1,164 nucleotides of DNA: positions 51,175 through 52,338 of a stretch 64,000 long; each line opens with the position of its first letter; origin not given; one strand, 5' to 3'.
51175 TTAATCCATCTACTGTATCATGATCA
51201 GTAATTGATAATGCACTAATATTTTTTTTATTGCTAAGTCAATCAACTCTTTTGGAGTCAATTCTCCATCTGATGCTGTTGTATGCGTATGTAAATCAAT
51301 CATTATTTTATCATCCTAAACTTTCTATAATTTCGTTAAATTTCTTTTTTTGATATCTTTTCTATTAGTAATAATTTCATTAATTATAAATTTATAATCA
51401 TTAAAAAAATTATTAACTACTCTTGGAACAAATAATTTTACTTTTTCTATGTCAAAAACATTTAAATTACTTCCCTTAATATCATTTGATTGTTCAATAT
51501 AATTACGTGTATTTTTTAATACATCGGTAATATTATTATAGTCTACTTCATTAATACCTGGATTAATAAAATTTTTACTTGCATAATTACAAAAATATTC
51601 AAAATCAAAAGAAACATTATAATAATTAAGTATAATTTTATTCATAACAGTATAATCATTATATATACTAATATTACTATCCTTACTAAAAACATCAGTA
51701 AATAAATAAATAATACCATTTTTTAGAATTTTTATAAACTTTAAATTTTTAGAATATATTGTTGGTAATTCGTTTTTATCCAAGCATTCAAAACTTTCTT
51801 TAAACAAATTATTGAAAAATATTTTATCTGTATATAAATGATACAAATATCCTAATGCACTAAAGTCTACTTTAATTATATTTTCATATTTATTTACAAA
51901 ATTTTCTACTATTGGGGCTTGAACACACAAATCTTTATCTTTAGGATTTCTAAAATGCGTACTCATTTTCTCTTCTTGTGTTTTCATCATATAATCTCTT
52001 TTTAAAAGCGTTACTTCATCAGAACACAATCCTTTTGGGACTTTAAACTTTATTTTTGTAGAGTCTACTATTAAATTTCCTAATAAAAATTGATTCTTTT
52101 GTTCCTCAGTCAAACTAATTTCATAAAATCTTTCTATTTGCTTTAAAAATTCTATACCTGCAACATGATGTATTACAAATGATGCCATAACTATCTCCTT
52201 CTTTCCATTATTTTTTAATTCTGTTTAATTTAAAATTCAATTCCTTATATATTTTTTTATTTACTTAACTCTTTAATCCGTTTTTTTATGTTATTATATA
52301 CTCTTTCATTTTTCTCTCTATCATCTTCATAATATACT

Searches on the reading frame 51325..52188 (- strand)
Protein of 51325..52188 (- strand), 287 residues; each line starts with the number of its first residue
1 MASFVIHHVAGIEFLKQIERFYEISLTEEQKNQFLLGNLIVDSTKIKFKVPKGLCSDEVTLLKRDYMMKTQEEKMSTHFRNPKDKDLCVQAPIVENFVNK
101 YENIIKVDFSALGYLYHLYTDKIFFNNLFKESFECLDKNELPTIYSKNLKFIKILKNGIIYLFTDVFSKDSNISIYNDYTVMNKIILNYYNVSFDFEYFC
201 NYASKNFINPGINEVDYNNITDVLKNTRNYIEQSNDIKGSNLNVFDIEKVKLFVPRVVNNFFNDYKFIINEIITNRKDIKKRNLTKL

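Call 8: search_protein_families(library=pfam, proteins=[window:51325-52188:-], max_evalue=0.01)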
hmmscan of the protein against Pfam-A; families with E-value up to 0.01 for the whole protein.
window:51325-52188:- (287 aa): 0 families

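Call 10: search_protein_families(library=ncbifam, proteins=[window:51325-52188:-], max_evalue=0.01)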
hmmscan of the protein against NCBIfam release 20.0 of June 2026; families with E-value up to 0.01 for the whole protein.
window:51325-52188:- (287 aa): 0 families

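Call 11: search_protein_families(library=phrogs, proteins=[window:51325-52188:-], max_evalue=0.01)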
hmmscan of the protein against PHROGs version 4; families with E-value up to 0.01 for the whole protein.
window:51325-52188:- (287 aa): 0 families

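Call 12: search_protein_families(library=padloc, proteins=[window:51325-52188:-], max_evalue=0.01)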
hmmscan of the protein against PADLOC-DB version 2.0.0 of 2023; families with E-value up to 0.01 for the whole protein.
window:51325-52188:- (287 aa): 0 families

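Call 29: find_homologous_proteins(query=window:51325-52188:-)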
Query window:51325-52188:- (287 aa): 127 proteins with E <= 0.001 among 1046 candidates; the best 120 are listed.
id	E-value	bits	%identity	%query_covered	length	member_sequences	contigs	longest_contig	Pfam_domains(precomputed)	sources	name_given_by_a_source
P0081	6.4e-170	582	93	100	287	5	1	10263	-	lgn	-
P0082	9.1e-157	539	85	100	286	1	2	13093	-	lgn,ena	-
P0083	3.7e-156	537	85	100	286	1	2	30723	-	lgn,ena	-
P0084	1.3e-155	535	85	100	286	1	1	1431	-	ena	-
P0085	2.0e-151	521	84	98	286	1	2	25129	-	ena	-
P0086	2.0e-129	449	75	97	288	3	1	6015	-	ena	-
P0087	9.5e-111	388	65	98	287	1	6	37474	-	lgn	-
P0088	8.8e-104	365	64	96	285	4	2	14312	-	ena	-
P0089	2.1e-101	357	62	95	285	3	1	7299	-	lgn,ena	-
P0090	1.7e-95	338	58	100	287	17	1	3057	-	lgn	-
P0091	2.5e-90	321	55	97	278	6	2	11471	-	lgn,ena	-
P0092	2.8e-90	321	58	95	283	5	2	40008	-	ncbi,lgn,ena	-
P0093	1.5e-89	318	55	97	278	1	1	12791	-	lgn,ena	-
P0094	3.7e-89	317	55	97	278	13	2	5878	-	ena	-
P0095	3.2e-88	314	55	97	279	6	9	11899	-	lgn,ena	-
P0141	5.5e-65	238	44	94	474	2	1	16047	PF01725.22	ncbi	-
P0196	4.2e-54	202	41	94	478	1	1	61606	PF01725.22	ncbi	-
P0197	4.8e-54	202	39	99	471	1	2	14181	PF01725.22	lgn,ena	-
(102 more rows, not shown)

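Call 49: predict_structure(alignment_id=A2)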
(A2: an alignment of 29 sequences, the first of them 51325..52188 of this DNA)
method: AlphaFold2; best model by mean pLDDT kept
length: 287 residues; sequences in the alignment: 29
mean_pLDDT: 92.7   pTM: 0.90
mean pLDDT of the five models: 92.7, 92.2, 91.8, 91.1, 88.6
residues with pLDDT >= 90: 244; 70-90: 31; 50-70: 9; < 50: 3
segments of 3 or more residues with pLDDT < 50: none
pLDDT, mean of each block of 10 residues (from residue 1): 87 97 95 98 87 90 91 94 92 97 96 98 95 97 97 97 93 91 95 96 97 95 95 90 95 97 96 78 49
secondary structure, 60 per line:
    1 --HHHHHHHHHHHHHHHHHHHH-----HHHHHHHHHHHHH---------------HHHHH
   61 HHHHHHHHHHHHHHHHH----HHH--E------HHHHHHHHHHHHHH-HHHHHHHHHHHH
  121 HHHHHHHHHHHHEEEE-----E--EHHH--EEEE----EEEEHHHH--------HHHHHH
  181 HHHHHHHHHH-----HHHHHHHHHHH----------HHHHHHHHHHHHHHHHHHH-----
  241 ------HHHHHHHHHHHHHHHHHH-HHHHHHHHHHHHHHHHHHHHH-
elements in order: H3-22 H28-40 H56-77 H94-107 H109-132 E133-136 E151-154 E159-162 H163-166 H175-190 H196-206 H217-235 H247-264 H266-286

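Call 56: search_solved_structures(query=A2, max_evalue=10, show_alignments=3)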
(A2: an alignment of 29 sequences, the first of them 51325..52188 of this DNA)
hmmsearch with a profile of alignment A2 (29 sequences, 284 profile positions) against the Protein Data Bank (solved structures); distinct sequences matched with E-value up to 10: 0.

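Call 85: search_protein_representatives(alignment_id=A2)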
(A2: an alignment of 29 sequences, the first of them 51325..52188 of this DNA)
Query: 29 sequences, 284 profile positions. Proteins with E-value up to 0.001 (for the whole library): 401; up to 1e-10: 236; up to 1e-30: 60. The best 150 are listed.
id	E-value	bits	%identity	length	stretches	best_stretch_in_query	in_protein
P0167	5.5e-116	403.6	-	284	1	1-282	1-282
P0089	3.9e-114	397.5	-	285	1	1-281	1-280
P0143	5.4e-104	364.3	-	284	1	1-277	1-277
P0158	7.4e-101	354.0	-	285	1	1-279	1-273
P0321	6.7e-97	341.0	-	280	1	1-270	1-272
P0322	2.1e-96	339.4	-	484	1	1-275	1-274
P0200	9.5e-96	337.2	-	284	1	1-274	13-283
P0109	1.8e-94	333.0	-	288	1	1-280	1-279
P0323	9.2e-94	330.7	-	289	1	1-279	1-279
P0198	7.3e-93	327.7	-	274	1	1-281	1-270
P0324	1.3e-92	327.0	-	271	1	1-272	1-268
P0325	3.1e-80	286.3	-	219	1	61-274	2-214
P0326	9.6e-80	284.7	-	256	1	1-274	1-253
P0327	2.3e-79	283.4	-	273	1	1-281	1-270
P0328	1.2e-77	277.8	-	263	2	66-282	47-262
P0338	5.2e-68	246.2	-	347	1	1-264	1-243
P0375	3.7e-30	122.0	-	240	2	71-268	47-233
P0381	4.2e-28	115.2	-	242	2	71-265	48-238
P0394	2.9e-25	105.9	-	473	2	73-270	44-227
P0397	4.6e-25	105.3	-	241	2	69-268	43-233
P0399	6.1e-25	104.9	-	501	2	51-268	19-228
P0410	5.0e-23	98.6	-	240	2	71-263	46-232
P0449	1.2e-18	84.2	-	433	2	73-272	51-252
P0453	2.5e-18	83.1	-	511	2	70-268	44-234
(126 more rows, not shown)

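Call 86: search_protein_families(library=pfam, proteins=[P0375, P0381, P0397, P0410, P0394, P0399, P0453, P0322, P0338, P0449], max_evalue=0.01)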
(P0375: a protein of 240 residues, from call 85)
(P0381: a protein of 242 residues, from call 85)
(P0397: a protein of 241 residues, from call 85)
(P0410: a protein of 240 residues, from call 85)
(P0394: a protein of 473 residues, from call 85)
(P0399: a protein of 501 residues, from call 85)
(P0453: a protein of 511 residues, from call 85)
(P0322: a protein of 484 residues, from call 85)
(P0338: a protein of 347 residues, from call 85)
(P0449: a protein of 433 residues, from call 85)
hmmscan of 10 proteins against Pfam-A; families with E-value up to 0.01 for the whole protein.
P0375 (240 aa): 0 families

P0381 (242 aa): 0 families

P0397 (241 aa): 2 families
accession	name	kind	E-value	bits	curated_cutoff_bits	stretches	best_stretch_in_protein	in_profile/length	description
PF00882.24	Zn_dep_PLPC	-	1.7e-05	25.3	26.8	1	14-97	12-94/167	Zinc dependent phospholipase C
PF10566.15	Glyco_hydro_97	-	0.006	16.5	32.5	1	45-132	6-80/275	Glycoside hydrolase 97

P0410 (240 aa): 0 families

P0394 (473 aa): 2 families
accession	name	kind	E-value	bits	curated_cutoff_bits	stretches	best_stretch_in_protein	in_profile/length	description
PF14015.11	DUF4231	-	5.1e-12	46.6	24.7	1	332-432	5-100/103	Protein of unknown function (DUF4231)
PF12650.12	DUF3784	-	0.0036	17.9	28.1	0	327-389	26-87/94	Domain of unknown function (DUF3784)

P0399 (501 aa): 0 families

P0453 (511 aa): 4 families
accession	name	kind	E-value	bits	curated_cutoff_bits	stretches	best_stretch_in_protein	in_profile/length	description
PF08282.18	Hydrolase_3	-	1e-48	166.8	20.9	1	235-497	1-255/255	haloacid dehalogenase-like hydrolase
PF05116.19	S6PP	-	6.3e-10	39.5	20.3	1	419-476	155-212/247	Sucrose-6F-phosphate phosphohydrolase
PF00702.32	Hydrolase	-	4.6e-05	24.3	26.4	0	195-334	52-172/191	haloacid dehalogenase-like hydrolase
PF00882.24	Zn_dep_PLPC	-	0.0088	16.4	26.8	0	12-95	7-94/167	Zinc dependent phospholipase C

P0322 (484 aa): 1 family
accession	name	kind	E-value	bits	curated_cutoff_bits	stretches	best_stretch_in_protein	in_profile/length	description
PF01725.21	Ham1p_like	-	1.8e-52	178.4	22.5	1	276-467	1-184/186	Ham1 family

P0338 (347 aa): 0 families

P0449 (433 aa): 2 families
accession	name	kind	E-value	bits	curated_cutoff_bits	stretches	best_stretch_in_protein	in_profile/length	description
PF00882.24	Zn_dep_PLPC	-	0.002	18.5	26.8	1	23-164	21-154/167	Zinc dependent phospholipase C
PF12936.12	Kri1_C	-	0.0089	16.6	25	0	158-200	2-45/89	KRI1-like family C-terminal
